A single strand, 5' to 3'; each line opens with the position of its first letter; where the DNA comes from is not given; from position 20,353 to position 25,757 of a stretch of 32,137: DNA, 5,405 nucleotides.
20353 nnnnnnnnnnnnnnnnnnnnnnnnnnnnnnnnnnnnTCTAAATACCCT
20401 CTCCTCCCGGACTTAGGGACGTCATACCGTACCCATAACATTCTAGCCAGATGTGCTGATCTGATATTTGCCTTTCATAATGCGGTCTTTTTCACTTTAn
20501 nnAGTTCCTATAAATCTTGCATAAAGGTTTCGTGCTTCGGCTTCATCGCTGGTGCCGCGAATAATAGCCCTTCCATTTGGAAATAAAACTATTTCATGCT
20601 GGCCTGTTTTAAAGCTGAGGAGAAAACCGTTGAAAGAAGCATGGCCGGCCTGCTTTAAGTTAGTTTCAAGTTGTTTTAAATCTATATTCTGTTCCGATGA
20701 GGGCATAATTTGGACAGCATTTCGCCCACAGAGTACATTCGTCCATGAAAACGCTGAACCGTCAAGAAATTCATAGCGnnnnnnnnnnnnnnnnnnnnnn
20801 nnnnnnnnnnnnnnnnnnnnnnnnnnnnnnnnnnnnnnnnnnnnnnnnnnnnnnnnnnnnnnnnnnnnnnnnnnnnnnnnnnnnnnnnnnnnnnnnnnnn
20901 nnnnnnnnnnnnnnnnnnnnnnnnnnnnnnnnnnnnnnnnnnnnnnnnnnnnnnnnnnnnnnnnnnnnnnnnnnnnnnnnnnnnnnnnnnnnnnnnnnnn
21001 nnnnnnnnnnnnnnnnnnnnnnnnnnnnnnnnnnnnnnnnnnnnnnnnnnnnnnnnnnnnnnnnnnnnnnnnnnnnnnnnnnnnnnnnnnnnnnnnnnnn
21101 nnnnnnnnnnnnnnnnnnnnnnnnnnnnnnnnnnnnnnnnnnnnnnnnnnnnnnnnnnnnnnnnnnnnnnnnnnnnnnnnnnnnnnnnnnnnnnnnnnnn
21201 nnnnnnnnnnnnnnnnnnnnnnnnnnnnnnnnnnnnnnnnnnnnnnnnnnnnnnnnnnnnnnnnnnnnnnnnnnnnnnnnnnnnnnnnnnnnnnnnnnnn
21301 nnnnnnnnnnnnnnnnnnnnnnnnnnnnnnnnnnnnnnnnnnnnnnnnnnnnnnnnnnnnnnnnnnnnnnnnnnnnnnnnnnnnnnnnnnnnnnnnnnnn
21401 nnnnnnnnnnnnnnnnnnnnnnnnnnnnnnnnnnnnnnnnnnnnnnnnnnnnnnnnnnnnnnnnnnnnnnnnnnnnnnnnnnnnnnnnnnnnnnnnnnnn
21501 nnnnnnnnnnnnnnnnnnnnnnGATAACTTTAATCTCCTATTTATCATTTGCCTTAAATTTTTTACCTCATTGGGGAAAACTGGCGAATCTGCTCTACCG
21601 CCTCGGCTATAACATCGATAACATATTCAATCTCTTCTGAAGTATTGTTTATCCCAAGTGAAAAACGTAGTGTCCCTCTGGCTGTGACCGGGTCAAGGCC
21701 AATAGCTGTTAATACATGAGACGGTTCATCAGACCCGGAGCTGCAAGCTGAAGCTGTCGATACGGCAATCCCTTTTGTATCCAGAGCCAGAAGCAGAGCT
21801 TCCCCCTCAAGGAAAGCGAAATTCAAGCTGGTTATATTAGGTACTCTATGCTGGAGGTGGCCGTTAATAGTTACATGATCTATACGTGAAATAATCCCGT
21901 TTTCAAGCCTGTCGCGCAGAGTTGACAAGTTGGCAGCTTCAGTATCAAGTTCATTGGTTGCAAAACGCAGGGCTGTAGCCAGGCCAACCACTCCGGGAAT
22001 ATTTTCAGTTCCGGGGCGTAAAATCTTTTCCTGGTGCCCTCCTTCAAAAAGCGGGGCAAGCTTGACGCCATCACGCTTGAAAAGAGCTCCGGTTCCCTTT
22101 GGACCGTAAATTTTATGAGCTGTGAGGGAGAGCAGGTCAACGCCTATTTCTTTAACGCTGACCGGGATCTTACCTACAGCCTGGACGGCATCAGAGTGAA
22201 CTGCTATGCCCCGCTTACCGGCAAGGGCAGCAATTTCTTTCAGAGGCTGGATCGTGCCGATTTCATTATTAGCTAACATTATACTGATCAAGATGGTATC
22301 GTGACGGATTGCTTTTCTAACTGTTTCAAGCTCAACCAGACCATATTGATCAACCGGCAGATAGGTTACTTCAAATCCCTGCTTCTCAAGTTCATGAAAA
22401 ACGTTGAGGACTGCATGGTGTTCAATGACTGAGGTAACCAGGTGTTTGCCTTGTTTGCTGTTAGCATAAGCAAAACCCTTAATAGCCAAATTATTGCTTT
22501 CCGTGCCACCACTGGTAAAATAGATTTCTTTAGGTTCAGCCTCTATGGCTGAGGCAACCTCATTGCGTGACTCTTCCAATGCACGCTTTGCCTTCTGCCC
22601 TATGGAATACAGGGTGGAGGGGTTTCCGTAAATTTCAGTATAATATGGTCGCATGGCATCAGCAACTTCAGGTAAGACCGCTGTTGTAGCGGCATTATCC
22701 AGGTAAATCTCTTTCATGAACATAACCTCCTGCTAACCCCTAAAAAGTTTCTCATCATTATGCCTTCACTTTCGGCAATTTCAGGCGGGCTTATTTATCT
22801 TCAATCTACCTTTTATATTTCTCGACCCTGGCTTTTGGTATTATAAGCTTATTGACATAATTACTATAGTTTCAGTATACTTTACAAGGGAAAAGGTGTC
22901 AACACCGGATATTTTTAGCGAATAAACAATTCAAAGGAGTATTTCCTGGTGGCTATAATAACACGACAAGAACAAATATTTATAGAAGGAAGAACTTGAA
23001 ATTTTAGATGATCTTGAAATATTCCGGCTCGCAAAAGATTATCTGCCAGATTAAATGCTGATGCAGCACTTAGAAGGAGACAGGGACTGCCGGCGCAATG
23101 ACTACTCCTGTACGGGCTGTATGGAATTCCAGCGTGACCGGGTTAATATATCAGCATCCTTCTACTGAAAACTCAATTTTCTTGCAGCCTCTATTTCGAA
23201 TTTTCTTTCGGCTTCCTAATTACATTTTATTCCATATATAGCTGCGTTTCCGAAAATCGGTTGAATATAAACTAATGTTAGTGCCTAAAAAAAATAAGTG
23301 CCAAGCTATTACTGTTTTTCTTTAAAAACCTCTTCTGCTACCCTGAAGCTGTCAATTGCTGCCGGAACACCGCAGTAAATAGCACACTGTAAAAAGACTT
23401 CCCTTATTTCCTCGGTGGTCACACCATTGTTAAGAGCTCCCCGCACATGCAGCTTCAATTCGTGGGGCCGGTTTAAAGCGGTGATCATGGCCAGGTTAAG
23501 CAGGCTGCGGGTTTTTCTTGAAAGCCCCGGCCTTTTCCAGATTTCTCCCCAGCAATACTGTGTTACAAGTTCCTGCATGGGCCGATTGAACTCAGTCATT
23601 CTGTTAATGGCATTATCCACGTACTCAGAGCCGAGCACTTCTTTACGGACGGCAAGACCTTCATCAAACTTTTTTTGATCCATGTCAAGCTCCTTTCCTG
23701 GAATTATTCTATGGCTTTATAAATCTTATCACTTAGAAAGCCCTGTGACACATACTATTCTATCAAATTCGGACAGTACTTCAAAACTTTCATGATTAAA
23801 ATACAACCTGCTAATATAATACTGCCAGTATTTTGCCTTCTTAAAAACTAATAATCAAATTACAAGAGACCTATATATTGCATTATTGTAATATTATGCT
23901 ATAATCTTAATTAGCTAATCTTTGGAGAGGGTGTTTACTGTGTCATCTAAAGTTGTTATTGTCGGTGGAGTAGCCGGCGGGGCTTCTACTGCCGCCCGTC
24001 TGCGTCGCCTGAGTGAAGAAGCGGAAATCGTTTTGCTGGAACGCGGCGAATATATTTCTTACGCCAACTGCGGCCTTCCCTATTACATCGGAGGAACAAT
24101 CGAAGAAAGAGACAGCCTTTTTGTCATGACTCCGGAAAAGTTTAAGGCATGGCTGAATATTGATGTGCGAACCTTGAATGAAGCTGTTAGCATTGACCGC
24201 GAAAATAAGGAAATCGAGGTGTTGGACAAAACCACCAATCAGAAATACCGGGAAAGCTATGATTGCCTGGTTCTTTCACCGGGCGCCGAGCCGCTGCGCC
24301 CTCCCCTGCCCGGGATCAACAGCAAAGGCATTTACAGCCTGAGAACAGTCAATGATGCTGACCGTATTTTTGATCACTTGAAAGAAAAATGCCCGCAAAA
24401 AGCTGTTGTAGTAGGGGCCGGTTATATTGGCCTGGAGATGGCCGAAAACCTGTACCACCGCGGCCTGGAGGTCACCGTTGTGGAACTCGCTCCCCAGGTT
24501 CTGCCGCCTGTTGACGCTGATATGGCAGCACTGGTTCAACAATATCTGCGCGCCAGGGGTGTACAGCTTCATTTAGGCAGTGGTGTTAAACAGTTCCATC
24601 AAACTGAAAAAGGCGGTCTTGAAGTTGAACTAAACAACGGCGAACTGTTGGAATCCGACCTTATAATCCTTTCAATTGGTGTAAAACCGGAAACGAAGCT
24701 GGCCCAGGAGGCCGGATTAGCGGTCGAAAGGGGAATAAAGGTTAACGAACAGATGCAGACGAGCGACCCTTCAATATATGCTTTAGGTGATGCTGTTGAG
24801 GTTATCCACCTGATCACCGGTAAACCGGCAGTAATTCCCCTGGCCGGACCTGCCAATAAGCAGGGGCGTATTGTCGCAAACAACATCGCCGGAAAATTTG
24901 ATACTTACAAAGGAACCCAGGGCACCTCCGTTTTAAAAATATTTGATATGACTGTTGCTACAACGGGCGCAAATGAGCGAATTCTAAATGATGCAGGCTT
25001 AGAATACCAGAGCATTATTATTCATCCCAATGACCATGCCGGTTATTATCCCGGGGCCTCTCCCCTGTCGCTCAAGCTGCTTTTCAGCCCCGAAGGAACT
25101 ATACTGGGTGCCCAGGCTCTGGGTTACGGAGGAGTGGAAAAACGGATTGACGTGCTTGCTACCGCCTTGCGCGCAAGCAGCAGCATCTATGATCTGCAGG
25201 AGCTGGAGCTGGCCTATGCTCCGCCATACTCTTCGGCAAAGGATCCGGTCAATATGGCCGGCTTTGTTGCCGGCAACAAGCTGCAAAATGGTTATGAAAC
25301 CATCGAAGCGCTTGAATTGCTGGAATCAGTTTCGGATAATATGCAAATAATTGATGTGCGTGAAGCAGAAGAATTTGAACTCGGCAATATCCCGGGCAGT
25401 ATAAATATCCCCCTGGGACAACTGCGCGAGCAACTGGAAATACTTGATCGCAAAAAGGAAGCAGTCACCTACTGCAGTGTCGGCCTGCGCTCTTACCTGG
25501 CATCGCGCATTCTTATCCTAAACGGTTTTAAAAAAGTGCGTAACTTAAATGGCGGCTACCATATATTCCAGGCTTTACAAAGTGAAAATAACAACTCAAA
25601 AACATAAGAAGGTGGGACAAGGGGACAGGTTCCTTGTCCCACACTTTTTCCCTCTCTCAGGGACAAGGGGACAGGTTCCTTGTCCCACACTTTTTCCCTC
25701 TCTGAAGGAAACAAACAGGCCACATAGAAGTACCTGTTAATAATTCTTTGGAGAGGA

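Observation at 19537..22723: Cysteine desulfurase, orphan ThiF-like E1 and three-Cys LarE operon: a candidate dedicated sulfur relay for nickel-pincer cofactor synthesis, with no sulfur-carrier gene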

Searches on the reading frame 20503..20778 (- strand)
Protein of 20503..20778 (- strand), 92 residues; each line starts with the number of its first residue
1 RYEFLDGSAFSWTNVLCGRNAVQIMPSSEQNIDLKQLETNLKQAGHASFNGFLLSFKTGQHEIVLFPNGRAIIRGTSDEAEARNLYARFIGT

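Call 60: predict_structure(alignment_id=A3)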
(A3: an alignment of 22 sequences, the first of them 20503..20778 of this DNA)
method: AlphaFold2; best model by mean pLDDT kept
length: 92 residues; sequences in the alignment: 22
mean_pLDDT: 81.0   pTM: 0.71
mean pLDDT of the five models: 81.0, 78.2, 77.3, 76.8, 76.6
residues with pLDDT >= 90: 35; 70-90: 38; 50-70: 10; < 50: 9
segments of 3 or more residues with pLDDT < 50: 1-9
pLDDT, mean of each block of 10 residues (from residue 1): 40 66 83 90 90 91 92 91 89 64
secondary structure, 60 per line:
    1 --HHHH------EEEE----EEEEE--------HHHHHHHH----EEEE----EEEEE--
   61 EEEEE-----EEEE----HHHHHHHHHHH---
elements in order: H3-6 E13-16 E21-25 H34-41 E46-49 E54-58 E61-65 E71-74 H79-89

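Call 63: fold_search(model_id=the predicted structure, library=pdb)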
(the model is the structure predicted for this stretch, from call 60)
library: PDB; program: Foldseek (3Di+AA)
matches with E <= 10: 787; with E <= 0.001: 0
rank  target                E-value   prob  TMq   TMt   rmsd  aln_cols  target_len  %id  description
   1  7o4i_O                3.8e-02  1.00  0.60  0.32   4.5        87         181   18  Yeast RNA polymerase II transcription pre-initiation complex with initial transcription bubble (released 2021-06-16)
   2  4b0a                  4.8e-02  1.00  0.58  0.25   2.6        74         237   12  The high-resolution structure of yTBP-yTAF1 identifies conserved and competing interaction surfaces in transcriptional a (released 2013-07-03)
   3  5iy6_P                6.0e-02  1.00  0.59  0.32   2.7        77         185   14  Human holo-PIC in the closed state (released 2016-05-18)
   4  1vok_B                7.1e-02  1.00  0.58  0.30   4.7        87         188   18  ARABIDOPSIS THALIANA TBP (DIMER) (released 1996-11-08)
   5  7edx_P                7.1e-02  0.99  0.54  0.31   3.3        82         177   17  p53-bound TFIID-based core PIC on HDM2 promoter (released 2021-05-05)
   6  3oc3_C                7.6e-02  1.00  0.58  0.32   4.8        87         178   21  Crystal structure of the Mot1 N-terminal domain in complex with TBP (released 2011-07-13)
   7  9k3b_U                8.0e-02  1.00  0.56  0.31   2.9        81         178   17  Human RNA Polymerase III de novo transcribing complex 10 overall (TC10-overall) (released 2025-04-16)
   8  2z8u_P                8.5e-02  0.99  0.54  0.32   3.1        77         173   16  Methanococcus jannaschii TBP (released 2008-08-26)
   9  7egb_P                9.0e-02  0.99  0.56  0.31   3.2        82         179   18  TFIID-based holo PIC on SCP promoter (released 2021-05-05)
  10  6e16                  9.5e-02  1.00  0.58  0.26   4.8        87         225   18  Ternary structure of c-Myc-TBP-TAF1 (released 2019-10-02)
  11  1tbp_A                1.0e-01  1.00  0.58  0.32   2.7        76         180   12  CRYSTAL STRUCTURE OF YEAST TATA-BINDING PROTEIN AND MODEL FOR INTERACTION WITH DNA (released 1994-01-31)
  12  8iue_U                1.1e-01  1.00  0.58  0.33   2.7        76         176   14  RNA polymerase III pre-initiation complex melting complex 1 (released 2023-05-24)
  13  3asm                  1.1e-01  0.90  0.37  0.14   4.9        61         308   16  Crystal structure of Q54A mutant protein of Bst-RNase HIII (released 2011-06-08)
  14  1qn7_A                1.1e-01  1.00  0.59  0.32   2.6        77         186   13  Crystal structure of the T(-27) Adenovirus major late promoter TATA box variant bound to wild-type TBP (Arabidopsis th (released 2000-02-07)
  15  1cdw_A                1.1e-01  0.99  0.56  0.31   3.2        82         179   17  HUMAN TBP CORE DOMAIN COMPLEXED WITH DNA (released 1996-12-23)
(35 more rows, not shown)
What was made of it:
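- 20503..20760 (-): C-terminal domain of the E1 (residues about 255-340). It has a TBP-like fold and an invariant Cys265 in the motif LCGR. Its function is unknown. Domain model pLDDT 81; top Foldseek hits are all TBP repeats, E 0.04-0.3, TM about 0.55-0.60 (calls 60, 63).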

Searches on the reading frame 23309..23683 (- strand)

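Call 4: search_protein_families(library=pfam, proteins=[window:23309-23683:-])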
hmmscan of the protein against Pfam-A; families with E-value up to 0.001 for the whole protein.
window:23309-23683:- (124 aa): 1 family
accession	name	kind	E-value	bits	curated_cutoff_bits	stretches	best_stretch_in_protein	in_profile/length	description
PF02627.25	CMD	-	2.1e-25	89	23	1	36-118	3-84/84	Carboxymuconolactone decarboxylase family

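Call 5: search_protein_families(library=ncbifam, proteins=[window:23309-23683:-])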
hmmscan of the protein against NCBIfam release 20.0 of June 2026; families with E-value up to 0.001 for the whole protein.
window:23309-23683:- (124 aa): 5 families
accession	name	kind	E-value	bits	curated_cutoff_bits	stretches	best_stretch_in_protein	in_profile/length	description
NF051488.1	bifunc_PcaDC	exception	6.2e-51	173.7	390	1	3-122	256-375/375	bifunctional 3-oxoadipate enol-lactonase/4-carboxymuconolactone decarboxylase PcaDC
TIGR02425.1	decarb_PcaC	equivalog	8.8e-46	155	155.7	1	3-123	2-122/123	4-carboxymuconolactone decarboxylase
NF051487.1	bifunc_PcaCD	exception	3.6e-40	138.3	430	1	3-122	3-126/413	bifunctional 4-carboxymuconolactone decarboxylase/3-oxoadipate enol-lactonase PcaCD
TIGR04169.1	perox_w_seleSAM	hypoth_equivalog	2.9e-05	24.1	120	1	21-106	4-92/109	arsenosugar biosynthesis-associated peroxidase-like protein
NF041047.1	GSU3128_fam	equivalog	0.00046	20.2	110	1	54-97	17-60/84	GSU3128 family (seleno)protein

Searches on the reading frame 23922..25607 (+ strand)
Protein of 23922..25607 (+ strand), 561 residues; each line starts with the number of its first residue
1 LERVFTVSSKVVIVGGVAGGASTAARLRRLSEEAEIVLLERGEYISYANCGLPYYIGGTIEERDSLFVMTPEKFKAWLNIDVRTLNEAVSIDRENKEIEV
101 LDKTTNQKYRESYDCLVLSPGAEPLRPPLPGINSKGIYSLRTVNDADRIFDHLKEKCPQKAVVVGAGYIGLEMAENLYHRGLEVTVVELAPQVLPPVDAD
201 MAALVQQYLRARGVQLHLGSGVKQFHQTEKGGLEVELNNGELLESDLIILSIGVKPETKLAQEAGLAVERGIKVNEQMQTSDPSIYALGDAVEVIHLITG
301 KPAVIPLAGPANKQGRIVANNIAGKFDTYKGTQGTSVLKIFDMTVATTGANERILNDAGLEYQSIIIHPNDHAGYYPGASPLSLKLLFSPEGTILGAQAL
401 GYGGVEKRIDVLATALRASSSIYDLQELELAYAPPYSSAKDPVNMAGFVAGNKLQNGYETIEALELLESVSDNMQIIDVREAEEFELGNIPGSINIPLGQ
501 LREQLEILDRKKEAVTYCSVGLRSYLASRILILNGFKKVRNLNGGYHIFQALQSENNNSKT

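Call 4: search_protein_families(library=pfam, proteins=[window:23922-25607:+])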
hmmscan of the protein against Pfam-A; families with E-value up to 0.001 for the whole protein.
window:23922-25607:+ (561 aa): 12 families
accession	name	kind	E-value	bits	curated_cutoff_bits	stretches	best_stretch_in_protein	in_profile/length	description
PF07992.20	Pyr_redox_2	-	3.8e-66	223.9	26.1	1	10-299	2-278/291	Pyridine nucleotide-disulphide oxidoreductase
PF00070.33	Pyr_redox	-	3.3e-22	79.2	22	1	160-239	1-81/82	Pyridine nucleotide-disulphide oxidoreductase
PF00581.25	Rhodanese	-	5e-18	65.9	22.2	1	466-550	5-100/102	Rhodanese-like domain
PF01266.30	DAO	-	1e-09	38.9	27.9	0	161-188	2-29/353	FAD dependent oxidoreductase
PF02852.28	Pyr_redox_dim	-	1.1e-08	35.7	25.3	1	339-439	5-105/110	Pyridine nucleotide-disulphide oxidoreductase, dimerisation domain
PF13738.12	Pyr_redox_3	-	1.8e-08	34.5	30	1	79-289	95-305/305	Pyridine nucleotide-disulphide oxidoreductase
PF13450.12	NAD_binding_8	-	5.1e-06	27.1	21.9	0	163-192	1-30/68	NAD(P)-binding Rossmann-like domain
PF03486.20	HI0933_like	-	1.3e-05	25.2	50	0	203-260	113-170/244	HI0933-like protein Rossmann domain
PF21799.2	MurD-like_N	-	2.2e-05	25.1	27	0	160-189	2-31/88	Mur ligase MurD-like, N-terminal domain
PF05834.18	Lycopene_cycl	-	5.4e-05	22.9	23.4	0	162-195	3-38/380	Lycopene cyclase protein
PF13454.12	NAD_binding_9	-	0.00052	20.5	21.8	0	12-79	1-73/155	FAD-NAD(P)-binding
PF13241.12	NAD_binding_7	-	0.00085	20.3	22.1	0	159-206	8-52/104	Putative NAD(P)-binding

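Call 5: search_protein_families(library=ncbifam, proteins=[window:23922-25607:+])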
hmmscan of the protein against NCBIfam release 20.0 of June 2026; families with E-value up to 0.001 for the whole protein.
window:23922-25607:+ (561 aa): 81 families (the best 25 are shown)
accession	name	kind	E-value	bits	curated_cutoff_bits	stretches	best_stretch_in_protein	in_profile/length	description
TIGR03385.1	CoA_CoA_reduc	equivalog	2.5e-147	491.2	578.8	1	10-447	1-439/439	CoA-disulfide reductase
NF007123.0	PRK09564.1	equivalog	7.6e-115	384.1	458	1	10-450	2-443/444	CoA-disulfide reductase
NF010037.0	PRK13512.1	equivalog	1.1e-113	380.5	394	1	9-450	2-437/438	CoA-disulfide reductase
NF046103.1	NOXase_Strep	equivalog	1.2e-63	215.7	600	1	10-449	1-440/442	H2O-forming NADH oxidase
NF045765.1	PhenlGlyoxDHPadH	equivalog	5.2e-53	180.4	475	1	10-343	4-330/416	NADH-dependent phenylglyoxylate dehydrogenase subunit epsilon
TIGR02374.1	nitri_red_nirB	equivalog_domain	1.1e-52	179.5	578.35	1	12-351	2-331/794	nitrite reductase large subunit NirB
NF042949.2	3PPDioc_HcaD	equivalog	2.9e-48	164.5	450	1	9-322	2-305/386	3-phenylpropionate/cinnamic acid dioxygenase ferredoxin--NAD(+) reductase subunit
NF003437.0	PRK04965.1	equivalog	1.2e-44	152.9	392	1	8-324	2-301/378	NADH:flavorubredoxin reductase NorW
NF007286.0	PRK09754.1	equivalog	3.4e-38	131.5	447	1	10-322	5-306/400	phenylpropionate dioxygenase ferredoxin reductase subunit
TIGR01350.1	lipoamide_DH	equivalog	4.6e-37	127.8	408.8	1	94-364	115-371/461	dihydrolipoyl dehydrogenase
NF041682.1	ant_diox_AndAa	equivalog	5.1e-36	124.2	650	1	8-330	3-317/406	anthranilate 1,2-dioxygenase system ferredoxin--NAD(+) reductase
NF011565.0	PRK14989.1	subfamily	6.3e-33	113.8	883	1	35-351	32-336/847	nitrite reductase large subunit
NF004943.0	PRK06292.2-1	equivalog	2.7e-31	108.9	432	1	89-428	110-437/456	dihydrolipoyl dehydrogenase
TIGR02053.1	MerA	equivalog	1.6e-30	106.5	454.45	1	95-428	116-435/465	mercury(II) reductase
NF041853.1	hythiocyan_redase_MerA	equivalog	3e-27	95.6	650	1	92-291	101-294/440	hypothiocyanous acid reductase MerA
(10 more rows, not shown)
